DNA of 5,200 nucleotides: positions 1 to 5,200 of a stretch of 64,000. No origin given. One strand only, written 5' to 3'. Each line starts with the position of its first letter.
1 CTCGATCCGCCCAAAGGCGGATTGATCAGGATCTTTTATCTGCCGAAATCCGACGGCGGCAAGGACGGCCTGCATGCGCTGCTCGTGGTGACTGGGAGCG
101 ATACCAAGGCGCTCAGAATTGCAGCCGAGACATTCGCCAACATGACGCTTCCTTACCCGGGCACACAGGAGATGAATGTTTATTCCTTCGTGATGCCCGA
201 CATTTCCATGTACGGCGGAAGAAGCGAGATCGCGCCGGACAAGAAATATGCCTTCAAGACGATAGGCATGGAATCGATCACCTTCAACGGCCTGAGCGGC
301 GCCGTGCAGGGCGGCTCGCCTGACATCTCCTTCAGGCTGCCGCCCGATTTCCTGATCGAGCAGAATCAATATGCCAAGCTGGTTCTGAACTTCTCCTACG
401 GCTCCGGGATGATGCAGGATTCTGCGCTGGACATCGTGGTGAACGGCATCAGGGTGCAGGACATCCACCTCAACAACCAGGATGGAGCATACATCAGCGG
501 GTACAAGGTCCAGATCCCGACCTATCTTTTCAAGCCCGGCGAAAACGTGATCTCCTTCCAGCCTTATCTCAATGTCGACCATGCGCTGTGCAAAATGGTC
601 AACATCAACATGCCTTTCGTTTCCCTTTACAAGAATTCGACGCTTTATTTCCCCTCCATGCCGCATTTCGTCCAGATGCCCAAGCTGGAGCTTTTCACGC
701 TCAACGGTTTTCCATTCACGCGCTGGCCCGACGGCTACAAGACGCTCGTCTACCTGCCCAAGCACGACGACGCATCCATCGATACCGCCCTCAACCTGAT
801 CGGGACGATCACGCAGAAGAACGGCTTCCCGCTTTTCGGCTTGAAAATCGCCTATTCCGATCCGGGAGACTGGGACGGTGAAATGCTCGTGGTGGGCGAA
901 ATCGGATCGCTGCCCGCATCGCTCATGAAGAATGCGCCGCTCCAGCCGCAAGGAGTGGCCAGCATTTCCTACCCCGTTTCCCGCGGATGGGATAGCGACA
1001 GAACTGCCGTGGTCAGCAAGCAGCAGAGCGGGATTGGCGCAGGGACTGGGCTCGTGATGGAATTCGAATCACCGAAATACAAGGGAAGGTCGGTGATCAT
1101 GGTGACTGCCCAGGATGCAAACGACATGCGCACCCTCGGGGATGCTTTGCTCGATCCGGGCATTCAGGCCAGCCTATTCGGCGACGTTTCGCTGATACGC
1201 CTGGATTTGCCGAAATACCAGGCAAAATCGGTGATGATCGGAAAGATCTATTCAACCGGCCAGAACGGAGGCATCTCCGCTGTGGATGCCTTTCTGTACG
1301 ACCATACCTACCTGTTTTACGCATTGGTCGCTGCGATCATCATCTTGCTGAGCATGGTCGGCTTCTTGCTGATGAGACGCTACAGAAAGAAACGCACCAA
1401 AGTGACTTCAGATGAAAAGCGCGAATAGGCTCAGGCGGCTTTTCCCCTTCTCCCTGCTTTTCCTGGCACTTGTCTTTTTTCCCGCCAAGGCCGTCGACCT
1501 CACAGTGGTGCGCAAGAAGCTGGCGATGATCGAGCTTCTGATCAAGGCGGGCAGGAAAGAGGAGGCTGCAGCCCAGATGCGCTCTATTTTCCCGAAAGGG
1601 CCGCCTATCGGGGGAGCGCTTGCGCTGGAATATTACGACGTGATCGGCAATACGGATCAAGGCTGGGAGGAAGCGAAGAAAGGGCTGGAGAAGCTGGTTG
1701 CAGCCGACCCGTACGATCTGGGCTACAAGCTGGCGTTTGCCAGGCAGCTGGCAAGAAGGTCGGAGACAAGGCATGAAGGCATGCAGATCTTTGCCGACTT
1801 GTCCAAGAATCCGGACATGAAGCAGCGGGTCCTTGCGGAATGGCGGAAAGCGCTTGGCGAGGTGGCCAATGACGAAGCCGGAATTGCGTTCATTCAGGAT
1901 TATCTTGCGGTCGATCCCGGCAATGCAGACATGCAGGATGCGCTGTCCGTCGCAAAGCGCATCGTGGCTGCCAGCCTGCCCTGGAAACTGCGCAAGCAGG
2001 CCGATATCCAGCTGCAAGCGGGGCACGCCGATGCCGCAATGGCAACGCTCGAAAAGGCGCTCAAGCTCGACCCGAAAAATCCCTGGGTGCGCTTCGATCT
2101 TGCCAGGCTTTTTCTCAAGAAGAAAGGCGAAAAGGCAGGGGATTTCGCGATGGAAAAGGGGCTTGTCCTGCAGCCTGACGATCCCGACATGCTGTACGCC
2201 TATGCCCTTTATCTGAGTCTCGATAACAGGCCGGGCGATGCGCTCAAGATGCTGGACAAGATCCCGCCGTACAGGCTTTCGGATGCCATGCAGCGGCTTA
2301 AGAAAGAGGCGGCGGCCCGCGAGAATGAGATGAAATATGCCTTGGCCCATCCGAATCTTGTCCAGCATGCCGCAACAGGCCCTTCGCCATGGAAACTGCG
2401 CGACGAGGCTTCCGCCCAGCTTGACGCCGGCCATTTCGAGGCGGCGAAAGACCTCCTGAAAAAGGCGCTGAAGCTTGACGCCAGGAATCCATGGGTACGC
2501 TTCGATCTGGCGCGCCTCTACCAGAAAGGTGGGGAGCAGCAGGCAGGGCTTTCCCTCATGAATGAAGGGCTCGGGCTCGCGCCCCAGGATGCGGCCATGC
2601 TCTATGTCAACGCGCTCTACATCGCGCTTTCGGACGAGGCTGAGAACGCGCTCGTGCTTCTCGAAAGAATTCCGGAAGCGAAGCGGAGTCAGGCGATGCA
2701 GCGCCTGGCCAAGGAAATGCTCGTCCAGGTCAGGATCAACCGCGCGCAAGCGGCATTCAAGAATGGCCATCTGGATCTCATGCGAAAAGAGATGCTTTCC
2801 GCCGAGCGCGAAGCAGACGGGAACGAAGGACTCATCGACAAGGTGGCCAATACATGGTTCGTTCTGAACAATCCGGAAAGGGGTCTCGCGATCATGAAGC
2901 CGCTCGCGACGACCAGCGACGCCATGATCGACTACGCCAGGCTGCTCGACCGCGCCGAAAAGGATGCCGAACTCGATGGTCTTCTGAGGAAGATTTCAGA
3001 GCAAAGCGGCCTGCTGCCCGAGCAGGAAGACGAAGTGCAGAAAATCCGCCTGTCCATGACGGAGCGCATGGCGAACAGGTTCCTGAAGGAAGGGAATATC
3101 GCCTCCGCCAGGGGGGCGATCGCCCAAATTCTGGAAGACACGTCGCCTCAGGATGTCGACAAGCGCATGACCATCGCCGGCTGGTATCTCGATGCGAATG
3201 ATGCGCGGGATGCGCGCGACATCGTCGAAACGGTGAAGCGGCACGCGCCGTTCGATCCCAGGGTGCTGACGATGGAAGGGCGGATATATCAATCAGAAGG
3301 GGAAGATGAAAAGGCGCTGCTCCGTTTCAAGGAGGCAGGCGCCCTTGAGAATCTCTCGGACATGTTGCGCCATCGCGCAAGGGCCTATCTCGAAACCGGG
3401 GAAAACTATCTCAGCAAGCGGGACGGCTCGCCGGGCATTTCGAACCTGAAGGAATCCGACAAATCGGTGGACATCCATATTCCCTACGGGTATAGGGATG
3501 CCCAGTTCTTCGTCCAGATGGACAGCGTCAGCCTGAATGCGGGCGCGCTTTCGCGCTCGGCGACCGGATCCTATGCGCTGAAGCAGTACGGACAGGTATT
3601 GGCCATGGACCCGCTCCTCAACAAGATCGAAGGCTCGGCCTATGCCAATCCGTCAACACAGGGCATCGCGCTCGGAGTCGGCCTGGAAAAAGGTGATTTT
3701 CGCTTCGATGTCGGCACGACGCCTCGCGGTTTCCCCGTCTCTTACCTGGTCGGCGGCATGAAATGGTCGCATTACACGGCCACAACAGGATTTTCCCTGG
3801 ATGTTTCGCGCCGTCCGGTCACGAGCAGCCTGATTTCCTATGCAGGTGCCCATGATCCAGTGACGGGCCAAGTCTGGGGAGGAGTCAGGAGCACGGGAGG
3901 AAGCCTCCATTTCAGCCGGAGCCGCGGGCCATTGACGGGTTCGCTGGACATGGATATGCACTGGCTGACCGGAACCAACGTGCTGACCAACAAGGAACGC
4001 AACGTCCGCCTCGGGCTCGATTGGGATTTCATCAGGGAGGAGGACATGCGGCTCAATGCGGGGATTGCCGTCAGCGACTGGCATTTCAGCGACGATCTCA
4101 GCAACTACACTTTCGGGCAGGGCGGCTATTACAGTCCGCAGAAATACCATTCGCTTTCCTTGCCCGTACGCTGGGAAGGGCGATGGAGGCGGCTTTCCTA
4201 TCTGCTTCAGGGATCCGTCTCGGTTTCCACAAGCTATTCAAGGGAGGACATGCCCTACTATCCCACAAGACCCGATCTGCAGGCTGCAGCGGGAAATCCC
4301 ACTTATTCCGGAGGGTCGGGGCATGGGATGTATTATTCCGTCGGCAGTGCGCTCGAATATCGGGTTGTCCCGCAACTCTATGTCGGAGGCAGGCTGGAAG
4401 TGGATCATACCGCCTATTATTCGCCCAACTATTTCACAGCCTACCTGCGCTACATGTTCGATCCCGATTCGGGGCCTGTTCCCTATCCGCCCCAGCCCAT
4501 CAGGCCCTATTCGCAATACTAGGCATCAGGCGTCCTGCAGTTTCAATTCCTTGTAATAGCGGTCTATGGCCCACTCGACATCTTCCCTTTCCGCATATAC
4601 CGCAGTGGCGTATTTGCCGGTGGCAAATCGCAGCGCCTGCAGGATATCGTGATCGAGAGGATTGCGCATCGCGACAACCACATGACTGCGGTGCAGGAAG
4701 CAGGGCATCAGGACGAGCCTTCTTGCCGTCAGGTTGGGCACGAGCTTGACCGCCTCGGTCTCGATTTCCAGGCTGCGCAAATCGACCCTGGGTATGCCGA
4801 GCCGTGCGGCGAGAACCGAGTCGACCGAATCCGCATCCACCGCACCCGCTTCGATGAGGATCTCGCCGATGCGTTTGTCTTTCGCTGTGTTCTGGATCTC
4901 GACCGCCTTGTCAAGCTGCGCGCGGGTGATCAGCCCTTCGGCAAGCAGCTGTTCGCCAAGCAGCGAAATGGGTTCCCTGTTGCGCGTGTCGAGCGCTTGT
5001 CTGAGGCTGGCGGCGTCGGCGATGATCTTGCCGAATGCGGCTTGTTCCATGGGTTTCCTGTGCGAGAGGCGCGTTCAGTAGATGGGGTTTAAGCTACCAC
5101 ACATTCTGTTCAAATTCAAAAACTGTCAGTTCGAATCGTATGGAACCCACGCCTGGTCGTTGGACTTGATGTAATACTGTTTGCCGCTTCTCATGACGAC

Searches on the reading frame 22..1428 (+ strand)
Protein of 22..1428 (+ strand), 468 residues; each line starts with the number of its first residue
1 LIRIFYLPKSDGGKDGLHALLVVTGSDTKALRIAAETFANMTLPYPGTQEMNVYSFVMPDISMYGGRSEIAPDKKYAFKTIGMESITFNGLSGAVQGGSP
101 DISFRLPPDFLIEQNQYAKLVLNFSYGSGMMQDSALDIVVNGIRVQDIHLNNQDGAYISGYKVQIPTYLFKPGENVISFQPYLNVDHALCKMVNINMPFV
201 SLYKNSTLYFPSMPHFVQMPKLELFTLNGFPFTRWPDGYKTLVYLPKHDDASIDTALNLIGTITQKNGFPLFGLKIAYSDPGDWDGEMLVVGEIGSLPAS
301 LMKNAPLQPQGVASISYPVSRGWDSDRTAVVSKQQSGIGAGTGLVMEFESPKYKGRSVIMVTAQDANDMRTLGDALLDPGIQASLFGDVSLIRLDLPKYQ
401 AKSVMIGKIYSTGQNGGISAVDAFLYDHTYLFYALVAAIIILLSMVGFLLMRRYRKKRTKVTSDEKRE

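Call 66: search_protein_families(library=pfam, proteins=[window:22-1428:+], max_evalue=0.00001)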
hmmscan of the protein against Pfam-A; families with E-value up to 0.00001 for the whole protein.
window:22-1428:+ (468 aa): 1 family
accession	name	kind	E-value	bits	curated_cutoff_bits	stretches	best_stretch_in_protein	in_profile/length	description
PF03170.19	BcsB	-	1.7e-58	198.8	21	1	15-361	239-606/606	Bacterial cellulose synthase subunit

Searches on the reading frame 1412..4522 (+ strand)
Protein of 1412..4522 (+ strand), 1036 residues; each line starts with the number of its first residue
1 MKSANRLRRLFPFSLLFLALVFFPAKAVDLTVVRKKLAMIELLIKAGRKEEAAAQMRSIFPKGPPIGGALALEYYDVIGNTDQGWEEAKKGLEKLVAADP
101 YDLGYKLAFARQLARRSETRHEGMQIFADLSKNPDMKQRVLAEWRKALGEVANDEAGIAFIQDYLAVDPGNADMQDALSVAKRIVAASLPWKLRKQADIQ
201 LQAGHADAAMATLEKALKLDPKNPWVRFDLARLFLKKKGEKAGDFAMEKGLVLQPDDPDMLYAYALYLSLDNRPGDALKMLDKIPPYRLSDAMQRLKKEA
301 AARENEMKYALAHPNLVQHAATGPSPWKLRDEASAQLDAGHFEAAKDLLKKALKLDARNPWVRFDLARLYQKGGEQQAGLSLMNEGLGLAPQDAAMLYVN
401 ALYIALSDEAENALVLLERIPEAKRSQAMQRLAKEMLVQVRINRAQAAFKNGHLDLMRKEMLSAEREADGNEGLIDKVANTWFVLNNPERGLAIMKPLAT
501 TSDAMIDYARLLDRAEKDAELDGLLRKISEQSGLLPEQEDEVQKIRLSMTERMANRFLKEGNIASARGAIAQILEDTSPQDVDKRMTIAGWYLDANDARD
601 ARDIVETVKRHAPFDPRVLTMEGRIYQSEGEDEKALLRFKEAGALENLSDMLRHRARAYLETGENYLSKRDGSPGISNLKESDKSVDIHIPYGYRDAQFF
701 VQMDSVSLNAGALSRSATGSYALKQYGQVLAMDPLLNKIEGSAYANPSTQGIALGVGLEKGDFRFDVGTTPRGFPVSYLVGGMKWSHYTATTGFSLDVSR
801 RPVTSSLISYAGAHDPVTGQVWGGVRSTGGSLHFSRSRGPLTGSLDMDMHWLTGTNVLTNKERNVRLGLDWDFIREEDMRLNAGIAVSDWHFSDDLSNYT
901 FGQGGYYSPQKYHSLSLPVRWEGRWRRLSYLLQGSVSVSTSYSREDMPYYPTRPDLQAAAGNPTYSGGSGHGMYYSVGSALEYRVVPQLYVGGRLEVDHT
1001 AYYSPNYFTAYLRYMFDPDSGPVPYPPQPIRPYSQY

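Call 66: search_protein_families(library=pfam, proteins=[window:1412-4522:+], max_evalue=0.00001)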
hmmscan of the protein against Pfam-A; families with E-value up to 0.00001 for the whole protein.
window:1412-4522:+ (1036 aa): 9 families
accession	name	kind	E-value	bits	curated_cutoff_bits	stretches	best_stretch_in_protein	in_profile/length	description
PF05420.17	BCSC_C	-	4.3e-96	322.5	23.5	1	678-1017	2-336/336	Cellulose synthase operon protein C C-terminus (BCSC_C)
PF14559.12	TPR_19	-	4.1e-23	81.9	25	2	337-396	2-61/68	Tetratricopeptide repeat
PF13431.12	TPR_17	-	5.5e-15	54.8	24.4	0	213-237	2-26/34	Tetratricopeptide repeat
PF13428.12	TPR_14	-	2.6e-12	46.5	23.5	0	194-233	5-44/44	Tetratricopeptide repeat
PF13414.12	TPR_11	-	3.5e-12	46.2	26.8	0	199-237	3-41/42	TPR repeat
PF13432.12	TPR_16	-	6.5e-09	36.5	32.7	0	195-237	2-44/65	Tetratricopeptide repeat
PF13181.12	TPR_8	-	7.3e-07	29.3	25.7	0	197-223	8-34/34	Tetratricopeptide repeat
PF22860.2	DUF7017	-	1.1e-06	29.1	27.5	0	330-427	5-104/141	Domain of unknown function (DUF7017)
PF23914.1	TPR_CcmH_CycH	-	2e-06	28.2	42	0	199-239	59-99/158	Cytochrome c-type biogenesis protein H TPR domain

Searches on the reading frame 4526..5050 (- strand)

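Call 66: search_protein_families(library=pfam, proteins=[window:4526-5050:-], max_evalue=0.00001)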
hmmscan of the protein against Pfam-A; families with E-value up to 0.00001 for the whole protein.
window:4526-5050:- (174 aa): 1 family
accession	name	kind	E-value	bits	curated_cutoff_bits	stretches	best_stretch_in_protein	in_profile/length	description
PF05157.20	MshEN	-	5.9e-17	61.9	23.1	1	84-168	1-86/90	MshEN domain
